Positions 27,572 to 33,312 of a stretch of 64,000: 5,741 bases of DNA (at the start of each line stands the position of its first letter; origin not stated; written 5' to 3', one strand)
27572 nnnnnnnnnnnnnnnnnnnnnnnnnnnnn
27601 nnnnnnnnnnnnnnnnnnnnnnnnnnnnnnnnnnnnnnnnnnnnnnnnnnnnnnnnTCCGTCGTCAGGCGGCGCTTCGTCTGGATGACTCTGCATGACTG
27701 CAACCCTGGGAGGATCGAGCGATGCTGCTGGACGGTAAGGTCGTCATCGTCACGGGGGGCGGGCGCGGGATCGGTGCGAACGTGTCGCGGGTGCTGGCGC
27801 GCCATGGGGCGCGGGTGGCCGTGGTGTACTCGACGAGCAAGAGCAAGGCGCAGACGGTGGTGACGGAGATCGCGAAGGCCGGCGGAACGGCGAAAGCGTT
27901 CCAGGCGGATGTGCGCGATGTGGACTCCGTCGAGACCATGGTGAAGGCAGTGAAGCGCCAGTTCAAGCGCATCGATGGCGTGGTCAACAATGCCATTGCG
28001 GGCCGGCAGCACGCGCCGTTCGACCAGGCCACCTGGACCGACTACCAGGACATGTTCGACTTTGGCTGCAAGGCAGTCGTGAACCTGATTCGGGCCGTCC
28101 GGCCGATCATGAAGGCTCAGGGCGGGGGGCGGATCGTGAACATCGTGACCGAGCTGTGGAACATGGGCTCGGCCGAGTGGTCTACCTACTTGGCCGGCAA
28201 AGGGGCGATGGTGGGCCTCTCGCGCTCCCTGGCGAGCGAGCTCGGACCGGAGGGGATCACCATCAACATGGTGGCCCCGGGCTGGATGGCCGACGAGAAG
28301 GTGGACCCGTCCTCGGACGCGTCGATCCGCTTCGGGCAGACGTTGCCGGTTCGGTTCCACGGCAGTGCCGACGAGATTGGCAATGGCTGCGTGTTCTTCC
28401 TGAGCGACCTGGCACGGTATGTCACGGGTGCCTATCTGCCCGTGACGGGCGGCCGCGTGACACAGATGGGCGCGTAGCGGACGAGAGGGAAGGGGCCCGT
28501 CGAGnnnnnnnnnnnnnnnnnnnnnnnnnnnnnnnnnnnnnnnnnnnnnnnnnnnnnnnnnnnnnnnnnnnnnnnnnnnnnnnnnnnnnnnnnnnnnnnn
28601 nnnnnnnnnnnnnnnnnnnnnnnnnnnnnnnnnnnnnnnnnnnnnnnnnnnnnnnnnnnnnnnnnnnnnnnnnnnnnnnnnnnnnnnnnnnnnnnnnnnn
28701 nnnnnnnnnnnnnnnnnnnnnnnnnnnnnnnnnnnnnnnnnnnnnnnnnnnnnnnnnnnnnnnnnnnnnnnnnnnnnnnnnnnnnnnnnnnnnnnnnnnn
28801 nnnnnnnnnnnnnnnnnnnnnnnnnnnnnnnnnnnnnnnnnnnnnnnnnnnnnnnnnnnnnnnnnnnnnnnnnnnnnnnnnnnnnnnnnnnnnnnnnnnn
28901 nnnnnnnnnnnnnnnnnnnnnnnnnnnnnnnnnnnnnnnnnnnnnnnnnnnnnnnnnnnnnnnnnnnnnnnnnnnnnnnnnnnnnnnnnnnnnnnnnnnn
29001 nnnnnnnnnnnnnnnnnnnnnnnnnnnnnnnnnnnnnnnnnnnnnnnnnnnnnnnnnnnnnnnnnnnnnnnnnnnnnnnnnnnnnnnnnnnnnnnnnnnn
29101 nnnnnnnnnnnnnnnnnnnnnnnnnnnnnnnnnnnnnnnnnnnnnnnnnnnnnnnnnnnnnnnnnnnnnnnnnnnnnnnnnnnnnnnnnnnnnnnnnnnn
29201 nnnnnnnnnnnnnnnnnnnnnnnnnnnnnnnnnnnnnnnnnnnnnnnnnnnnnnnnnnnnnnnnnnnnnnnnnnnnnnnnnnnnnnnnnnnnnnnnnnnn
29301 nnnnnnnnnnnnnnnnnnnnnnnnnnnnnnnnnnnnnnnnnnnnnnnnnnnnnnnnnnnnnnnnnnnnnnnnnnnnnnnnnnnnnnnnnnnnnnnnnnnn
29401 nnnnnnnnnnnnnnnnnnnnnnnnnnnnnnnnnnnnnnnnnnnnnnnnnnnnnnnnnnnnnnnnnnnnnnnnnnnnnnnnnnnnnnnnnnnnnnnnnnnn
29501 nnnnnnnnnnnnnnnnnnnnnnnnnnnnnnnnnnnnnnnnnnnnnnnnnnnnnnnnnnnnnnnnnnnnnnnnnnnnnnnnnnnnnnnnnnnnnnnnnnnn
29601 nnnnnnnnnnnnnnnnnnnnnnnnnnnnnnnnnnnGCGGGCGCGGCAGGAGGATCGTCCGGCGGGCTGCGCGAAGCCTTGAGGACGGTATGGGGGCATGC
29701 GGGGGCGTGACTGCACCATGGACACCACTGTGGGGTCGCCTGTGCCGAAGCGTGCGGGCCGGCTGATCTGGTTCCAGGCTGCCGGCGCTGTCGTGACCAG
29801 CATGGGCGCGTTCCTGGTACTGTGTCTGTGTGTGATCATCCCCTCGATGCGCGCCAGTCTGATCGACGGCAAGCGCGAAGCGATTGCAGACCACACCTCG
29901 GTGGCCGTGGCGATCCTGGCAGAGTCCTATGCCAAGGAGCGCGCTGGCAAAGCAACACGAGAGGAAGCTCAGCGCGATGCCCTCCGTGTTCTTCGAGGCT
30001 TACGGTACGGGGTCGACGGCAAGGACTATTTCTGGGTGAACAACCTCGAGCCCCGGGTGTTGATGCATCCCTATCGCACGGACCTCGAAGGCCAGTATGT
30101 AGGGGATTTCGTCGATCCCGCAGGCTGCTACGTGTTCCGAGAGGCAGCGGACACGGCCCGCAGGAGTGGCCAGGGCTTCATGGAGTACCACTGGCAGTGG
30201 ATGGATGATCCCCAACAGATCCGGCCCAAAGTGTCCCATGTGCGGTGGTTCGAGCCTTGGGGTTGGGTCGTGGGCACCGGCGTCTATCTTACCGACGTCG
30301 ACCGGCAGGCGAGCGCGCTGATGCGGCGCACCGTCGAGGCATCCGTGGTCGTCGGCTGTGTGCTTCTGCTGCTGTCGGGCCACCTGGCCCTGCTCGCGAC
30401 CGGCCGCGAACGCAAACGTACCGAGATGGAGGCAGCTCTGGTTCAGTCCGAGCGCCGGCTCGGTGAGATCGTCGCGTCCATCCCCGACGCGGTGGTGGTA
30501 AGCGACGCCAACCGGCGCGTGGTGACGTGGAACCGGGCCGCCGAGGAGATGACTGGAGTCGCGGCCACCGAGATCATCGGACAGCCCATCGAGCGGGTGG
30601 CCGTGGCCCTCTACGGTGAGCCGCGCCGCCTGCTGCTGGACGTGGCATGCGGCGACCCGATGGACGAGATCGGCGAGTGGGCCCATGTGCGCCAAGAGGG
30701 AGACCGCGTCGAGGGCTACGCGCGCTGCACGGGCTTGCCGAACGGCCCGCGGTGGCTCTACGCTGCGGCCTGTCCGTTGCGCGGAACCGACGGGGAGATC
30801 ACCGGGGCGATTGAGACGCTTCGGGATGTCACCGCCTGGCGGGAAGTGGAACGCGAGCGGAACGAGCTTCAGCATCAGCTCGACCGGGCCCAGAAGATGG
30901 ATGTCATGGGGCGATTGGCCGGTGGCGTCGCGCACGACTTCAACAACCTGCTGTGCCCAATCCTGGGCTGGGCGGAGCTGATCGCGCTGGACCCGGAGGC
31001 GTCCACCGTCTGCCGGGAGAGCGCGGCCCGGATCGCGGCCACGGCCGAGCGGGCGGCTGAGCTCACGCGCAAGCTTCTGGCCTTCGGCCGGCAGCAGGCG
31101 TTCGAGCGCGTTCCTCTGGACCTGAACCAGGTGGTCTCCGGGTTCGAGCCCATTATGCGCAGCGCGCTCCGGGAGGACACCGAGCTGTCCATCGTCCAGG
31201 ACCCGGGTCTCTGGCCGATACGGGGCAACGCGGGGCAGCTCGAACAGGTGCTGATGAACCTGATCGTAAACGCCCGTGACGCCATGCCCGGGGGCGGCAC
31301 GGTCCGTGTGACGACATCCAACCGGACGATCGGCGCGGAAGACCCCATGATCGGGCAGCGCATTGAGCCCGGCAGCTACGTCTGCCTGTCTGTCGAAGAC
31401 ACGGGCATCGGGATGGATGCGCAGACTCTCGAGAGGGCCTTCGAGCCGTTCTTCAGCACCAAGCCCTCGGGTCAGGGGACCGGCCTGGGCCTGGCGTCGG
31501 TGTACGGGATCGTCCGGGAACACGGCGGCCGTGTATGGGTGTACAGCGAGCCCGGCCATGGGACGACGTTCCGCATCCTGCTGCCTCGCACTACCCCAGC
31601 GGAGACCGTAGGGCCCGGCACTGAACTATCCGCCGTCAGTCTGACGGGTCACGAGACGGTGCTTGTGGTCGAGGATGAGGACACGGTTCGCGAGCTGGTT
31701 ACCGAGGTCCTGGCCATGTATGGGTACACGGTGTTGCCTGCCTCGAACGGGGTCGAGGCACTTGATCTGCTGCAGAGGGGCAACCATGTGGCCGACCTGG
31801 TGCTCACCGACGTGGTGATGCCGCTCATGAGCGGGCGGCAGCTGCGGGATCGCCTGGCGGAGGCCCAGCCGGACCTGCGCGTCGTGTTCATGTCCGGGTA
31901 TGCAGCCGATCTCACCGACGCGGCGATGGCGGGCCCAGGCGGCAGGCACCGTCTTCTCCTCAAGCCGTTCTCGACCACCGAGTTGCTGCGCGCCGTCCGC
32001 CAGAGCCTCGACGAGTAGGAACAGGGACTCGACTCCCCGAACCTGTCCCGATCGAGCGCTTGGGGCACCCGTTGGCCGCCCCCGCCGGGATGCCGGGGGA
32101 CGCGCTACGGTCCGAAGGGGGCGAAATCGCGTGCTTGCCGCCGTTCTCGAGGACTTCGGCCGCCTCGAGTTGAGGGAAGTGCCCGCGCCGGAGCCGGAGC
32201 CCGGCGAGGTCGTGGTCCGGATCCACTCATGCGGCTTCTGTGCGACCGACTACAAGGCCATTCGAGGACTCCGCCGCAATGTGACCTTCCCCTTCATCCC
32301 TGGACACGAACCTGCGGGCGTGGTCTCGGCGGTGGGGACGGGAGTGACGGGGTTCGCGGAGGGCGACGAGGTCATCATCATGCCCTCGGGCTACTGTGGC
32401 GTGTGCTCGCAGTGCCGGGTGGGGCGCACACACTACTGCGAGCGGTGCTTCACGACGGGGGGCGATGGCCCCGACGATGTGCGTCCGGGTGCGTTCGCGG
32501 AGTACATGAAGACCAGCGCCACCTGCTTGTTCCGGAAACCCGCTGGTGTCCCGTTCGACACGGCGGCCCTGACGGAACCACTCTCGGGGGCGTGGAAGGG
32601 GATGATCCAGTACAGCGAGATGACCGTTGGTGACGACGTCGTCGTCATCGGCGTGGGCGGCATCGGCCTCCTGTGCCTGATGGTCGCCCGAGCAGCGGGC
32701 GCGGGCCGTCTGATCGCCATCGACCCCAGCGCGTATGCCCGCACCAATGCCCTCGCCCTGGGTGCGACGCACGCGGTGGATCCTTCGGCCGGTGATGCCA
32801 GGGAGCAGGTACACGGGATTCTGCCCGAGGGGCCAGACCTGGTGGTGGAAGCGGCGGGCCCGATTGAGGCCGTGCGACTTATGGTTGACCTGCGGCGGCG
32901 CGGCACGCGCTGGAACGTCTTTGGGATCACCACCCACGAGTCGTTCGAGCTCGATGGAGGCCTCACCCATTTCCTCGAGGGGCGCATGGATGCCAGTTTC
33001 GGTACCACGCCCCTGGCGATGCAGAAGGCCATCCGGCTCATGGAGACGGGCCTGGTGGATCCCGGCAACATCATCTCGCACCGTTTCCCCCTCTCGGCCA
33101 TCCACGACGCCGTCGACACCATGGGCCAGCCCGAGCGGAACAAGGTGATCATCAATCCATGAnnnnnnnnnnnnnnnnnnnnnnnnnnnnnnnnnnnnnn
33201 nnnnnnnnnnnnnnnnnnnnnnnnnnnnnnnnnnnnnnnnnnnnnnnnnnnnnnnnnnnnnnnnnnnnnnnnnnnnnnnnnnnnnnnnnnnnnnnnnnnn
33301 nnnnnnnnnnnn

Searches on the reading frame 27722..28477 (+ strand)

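Call 79: search_protein_families(library=pfam, proteins=[window:27722-28477:+], max_evalue=0.0001)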
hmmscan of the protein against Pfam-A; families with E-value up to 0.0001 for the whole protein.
window:27722-28477:+ (251 aa): 4 families
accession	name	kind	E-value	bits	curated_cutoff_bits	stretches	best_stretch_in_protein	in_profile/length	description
PF13561.12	adh_short_C2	-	1.9e-49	168.8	27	1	15-244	6-234/236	Enoyl-(Acyl carrier protein) reductase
PF00106.31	adh_short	-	4.4e-47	160.5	26.6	1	6-190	1-183/195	short chain dehydrogenase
PF08659.16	KR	-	9.9e-18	65.1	22.6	1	8-128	3-125/180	KR domain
PF01370.27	Epimerase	-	4.7e-05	23.4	20.9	1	8-132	1-104/240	NAD dependent epimerase/dehydratase family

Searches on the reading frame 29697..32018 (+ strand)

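Call 15: search_protein_families(library=pfam, proteins=[window:29697-32018:+], max_evalue=0.001)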
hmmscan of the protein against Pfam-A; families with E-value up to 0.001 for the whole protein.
window:29697-32018:+ (773 aa): 11 families
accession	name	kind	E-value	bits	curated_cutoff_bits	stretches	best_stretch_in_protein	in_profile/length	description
PF08269.17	dCache_2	-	7.8e-36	124.2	26.5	1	52-214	39-199/298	Cache domain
PF17200.10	sCache_2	-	4.2e-35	121.4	25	1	55-207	1-151/155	Single Cache domain 2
PF02518.31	HATPase_c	-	2e-26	93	26.4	1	511-632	2-110/111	Histidine kinase-, DNA gyrase B-, and HSP90-like ATPase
PF00072.30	Response_reg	-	8.5e-20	71.4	30.2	1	655-768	1-111/111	Response regulator receiver domain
PF00989.32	PAS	-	3.2e-13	50.1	22.6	1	257-301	5-49/113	PAS fold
PF08448.16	PAS_4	-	1.2e-11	45.2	23.1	1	260-380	2-107/110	PAS fold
PF13426.13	PAS_9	-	5.6e-10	39.9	27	1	263-380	1-103/103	PAS domain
PF13188.13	PAS_8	-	2e-07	31.1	21.8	1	257-301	5-46/65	PAS domain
PF17201.10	Cache_3-Cache_2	-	5.9e-06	26.2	27.7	1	116-208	210-296/299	Cache 3/Cache 2 fusion domain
PF00512.31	HisKA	-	7.2e-06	26.4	26.9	1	404-468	2-65/66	His Kinase A (phospho-acceptor) domain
PF12860.13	PAS_7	-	0.00078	20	27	0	260-301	2-44/115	PAS fold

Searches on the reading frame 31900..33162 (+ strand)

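Call 79: search_protein_families(library=pfam, proteins=[window:31900-33162:+], max_evalue=0.0001)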
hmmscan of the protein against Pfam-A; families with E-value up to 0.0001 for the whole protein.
window:31900-33162:+ (420 aa): 3 families
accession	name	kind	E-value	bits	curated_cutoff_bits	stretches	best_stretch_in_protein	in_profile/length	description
PF08240.17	ADH_N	-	2.8e-27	95.4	23.5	1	101-214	2-103/104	Alcohol dehydrogenase GroES-like domain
PF00107.32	ADH_zinc_N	-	9.5e-17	61.6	31.8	1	254-382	1-128/129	Zinc-binding dehydrogenase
PF16912.11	Glu_dehyd_C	-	2e-05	24.6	34.9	1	221-356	3-144/211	Glucose dehydrogenase C-terminus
